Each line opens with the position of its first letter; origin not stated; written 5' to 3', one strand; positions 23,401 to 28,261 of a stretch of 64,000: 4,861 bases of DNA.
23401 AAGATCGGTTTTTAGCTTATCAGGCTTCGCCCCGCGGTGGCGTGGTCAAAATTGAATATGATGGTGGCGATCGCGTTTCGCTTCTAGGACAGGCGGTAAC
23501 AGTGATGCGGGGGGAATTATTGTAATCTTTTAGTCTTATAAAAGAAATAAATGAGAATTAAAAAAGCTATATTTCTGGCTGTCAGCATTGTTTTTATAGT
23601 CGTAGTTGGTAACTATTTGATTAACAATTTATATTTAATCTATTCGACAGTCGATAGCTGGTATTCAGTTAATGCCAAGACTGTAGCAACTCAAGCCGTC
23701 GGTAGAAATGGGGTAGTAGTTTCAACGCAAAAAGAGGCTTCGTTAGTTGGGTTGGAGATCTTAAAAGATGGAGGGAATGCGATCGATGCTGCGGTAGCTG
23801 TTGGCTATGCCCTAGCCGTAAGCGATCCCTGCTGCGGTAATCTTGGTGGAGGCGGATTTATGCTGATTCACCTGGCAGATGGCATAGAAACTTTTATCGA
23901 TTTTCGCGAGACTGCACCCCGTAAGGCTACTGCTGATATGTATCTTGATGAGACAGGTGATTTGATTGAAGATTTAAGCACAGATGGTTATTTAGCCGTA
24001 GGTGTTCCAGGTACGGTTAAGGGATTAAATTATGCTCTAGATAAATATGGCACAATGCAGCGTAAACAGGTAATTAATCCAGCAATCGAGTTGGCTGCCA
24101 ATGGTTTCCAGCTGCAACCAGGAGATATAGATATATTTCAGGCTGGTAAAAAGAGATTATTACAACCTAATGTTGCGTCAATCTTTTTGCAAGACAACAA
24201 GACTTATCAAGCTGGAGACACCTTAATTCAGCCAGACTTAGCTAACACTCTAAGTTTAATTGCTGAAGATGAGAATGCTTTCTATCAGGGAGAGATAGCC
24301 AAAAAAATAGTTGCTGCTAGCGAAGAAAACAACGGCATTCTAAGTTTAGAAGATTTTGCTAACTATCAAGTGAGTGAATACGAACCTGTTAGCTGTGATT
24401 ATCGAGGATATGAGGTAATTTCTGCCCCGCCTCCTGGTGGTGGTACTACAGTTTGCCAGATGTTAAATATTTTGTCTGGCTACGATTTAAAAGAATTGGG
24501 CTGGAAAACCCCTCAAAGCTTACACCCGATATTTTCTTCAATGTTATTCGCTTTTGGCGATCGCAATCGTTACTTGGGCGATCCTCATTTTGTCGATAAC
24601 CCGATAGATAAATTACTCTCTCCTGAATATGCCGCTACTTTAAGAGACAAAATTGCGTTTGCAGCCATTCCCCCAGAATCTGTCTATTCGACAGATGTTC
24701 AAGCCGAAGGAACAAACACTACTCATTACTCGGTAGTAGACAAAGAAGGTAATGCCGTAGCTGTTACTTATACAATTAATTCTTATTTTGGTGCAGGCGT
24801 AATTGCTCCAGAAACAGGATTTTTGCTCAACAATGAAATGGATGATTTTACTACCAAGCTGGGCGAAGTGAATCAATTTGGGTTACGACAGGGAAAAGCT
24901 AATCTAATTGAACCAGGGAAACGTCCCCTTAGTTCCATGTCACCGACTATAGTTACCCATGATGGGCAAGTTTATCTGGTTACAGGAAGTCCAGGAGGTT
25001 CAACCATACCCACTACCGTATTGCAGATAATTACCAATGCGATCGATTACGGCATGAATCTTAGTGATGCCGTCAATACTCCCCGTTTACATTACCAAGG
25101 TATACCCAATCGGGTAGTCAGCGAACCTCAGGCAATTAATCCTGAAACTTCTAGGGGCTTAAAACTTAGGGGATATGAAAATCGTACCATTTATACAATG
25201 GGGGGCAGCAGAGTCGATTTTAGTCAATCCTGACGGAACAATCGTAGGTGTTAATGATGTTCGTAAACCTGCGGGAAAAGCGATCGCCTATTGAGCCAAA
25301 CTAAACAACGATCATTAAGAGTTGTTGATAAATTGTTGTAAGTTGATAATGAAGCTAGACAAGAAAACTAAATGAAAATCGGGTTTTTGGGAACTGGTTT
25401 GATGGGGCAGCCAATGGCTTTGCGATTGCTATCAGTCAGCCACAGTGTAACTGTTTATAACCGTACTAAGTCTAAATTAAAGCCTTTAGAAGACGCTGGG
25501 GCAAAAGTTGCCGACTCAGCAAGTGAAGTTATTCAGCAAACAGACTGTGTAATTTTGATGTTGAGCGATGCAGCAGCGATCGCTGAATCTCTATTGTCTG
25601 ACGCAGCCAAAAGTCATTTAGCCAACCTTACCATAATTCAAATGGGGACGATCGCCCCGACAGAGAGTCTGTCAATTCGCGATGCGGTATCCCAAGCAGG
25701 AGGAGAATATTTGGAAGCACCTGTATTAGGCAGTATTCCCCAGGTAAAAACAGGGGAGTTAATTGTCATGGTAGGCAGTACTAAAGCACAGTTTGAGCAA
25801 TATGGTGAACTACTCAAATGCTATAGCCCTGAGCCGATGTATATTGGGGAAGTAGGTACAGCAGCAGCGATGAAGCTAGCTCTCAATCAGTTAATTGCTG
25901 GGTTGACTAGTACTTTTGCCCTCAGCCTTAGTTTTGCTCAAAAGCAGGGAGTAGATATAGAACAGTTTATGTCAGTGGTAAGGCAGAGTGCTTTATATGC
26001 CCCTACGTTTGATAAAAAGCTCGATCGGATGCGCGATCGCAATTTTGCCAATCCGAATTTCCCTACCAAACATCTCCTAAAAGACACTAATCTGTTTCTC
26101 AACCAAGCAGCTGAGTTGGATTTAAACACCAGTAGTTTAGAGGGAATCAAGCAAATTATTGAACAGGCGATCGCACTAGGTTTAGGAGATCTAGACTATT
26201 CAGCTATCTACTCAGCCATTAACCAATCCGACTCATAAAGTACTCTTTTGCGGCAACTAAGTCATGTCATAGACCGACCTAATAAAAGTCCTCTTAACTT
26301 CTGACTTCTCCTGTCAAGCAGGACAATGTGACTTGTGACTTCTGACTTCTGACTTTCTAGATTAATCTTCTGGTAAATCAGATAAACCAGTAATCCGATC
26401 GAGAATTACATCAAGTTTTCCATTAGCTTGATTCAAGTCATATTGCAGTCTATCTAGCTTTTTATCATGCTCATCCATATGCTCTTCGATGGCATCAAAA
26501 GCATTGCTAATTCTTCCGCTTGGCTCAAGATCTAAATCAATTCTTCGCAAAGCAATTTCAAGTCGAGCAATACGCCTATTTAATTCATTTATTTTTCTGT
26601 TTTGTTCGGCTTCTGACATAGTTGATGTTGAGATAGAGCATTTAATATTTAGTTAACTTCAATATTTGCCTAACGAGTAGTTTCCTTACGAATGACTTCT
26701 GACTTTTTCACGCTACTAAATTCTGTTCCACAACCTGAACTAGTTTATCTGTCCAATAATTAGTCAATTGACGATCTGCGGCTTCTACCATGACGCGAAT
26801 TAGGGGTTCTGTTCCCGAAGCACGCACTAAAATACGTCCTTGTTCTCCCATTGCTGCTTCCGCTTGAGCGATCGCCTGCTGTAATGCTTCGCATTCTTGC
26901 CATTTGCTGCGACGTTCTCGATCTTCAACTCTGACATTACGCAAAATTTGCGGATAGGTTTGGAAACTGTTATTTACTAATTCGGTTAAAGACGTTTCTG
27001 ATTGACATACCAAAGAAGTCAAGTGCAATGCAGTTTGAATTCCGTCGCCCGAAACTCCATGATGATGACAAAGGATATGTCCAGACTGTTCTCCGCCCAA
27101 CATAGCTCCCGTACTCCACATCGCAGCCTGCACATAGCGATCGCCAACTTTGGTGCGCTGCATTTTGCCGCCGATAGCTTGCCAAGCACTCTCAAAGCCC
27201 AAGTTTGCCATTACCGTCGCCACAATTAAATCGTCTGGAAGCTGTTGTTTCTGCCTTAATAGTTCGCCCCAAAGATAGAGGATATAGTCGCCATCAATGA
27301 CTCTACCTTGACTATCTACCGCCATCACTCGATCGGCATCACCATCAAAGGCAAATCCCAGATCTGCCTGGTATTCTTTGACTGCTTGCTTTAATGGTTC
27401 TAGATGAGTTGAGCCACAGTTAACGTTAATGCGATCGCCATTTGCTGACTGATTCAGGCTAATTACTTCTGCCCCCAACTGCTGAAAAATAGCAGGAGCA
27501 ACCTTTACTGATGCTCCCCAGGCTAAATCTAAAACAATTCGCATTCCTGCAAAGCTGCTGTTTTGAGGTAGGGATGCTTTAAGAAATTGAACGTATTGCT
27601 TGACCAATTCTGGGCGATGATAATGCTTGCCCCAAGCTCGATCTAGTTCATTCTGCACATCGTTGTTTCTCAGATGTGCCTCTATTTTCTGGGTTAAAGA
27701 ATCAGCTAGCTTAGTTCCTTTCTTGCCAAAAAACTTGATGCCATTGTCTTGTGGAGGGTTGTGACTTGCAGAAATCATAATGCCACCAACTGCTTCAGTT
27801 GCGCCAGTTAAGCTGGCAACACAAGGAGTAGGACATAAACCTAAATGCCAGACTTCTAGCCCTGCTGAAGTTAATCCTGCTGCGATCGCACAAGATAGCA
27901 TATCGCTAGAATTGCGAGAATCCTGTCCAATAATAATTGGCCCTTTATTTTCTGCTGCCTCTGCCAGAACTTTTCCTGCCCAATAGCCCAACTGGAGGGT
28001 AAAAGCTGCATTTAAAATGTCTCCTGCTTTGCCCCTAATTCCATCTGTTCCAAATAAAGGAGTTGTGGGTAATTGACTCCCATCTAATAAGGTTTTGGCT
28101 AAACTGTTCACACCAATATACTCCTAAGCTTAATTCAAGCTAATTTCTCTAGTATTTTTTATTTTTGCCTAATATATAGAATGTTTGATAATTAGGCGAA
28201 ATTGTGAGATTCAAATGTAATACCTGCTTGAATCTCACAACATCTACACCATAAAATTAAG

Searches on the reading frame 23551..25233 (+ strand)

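Call 57: search_protein_families(library=pfam, proteins=[window:23551-25233:+], max_evalue=0.0001)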
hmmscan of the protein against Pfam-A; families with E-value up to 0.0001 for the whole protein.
window:23551-25233:+ (560 aa): 1 family
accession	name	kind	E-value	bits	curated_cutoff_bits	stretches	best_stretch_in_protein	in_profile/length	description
PF01019.26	G_glu_transpept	-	3e-162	541.5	27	1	69-547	2-483/512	Gamma-glutamyltranspeptidase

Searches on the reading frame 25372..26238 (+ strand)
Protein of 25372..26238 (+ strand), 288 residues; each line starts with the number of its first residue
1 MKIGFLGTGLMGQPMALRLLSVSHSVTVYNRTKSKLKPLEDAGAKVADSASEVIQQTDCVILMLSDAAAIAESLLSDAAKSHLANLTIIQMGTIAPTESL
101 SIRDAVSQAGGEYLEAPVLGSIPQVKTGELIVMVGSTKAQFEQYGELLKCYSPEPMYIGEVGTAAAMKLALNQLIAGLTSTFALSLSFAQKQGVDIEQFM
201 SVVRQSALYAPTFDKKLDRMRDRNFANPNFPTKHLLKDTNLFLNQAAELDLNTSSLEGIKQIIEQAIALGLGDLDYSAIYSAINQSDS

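Call 57: search_protein_families(library=pfam, proteins=[window:25372-26238:+], max_evalue=0.0001)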
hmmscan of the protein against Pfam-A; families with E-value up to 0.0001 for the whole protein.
window:25372-26238:+ (288 aa): 4 families
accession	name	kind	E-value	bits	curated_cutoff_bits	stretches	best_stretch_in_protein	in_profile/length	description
PF03446.21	NAD_binding_2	-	3.7e-35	121.8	21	1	2-155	1-156/161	NAD binding domain of 6-phosphogluconate dehydrogenase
PF14833.11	NAD_binding_11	-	3.1e-17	63.4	30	1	162-282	1-121/122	NAD-binding of NADP-dependent 3-hydroxyisobutyrate dehydrogenase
PF03807.23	F420_oxidored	-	1.5e-09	38.7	21.6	1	2-81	1-81/94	NADP oxidoreductase coenzyme F420-dependent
PF02826.25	2-Hacid_dh_C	-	8.7e-06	25.7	25.1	1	2-65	38-100/178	D-isomer specific 2-hydroxyacid dehydrogenase, NAD binding domain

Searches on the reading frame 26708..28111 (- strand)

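Call 50: search_protein_families(library=pfam, proteins=[window:26708-28111:-], max_evalue=0.0001)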
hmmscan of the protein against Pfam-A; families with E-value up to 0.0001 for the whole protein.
window:26708-28111:- (467 aa): 4 families
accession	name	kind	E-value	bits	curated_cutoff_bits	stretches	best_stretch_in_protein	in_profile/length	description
PF02878.22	PGM_PMM_I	-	1.6e-43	148.1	22.5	1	19-151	3-135/138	Phosphoglucomutase/phosphomannomutase, alpha/beta/alpha domain I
PF02880.22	PGM_PMM_III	-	9.8e-32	109.9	20.7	1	273-386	1-115/115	Phosphoglucomutase/phosphomannomutase, alpha/beta/alpha domain III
PF00408.26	PGM_PMM_IV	-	4.6e-18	65.5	23.1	1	392-457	3-65/68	Phosphoglucomutase/phosphomannomutase, C-terminal domain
PF02879.22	PGM_PMM_II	-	6.8e-18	65.5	29.3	1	172-269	2-103/103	Phosphoglucomutase/phosphomannomutase, alpha/beta/alpha domain II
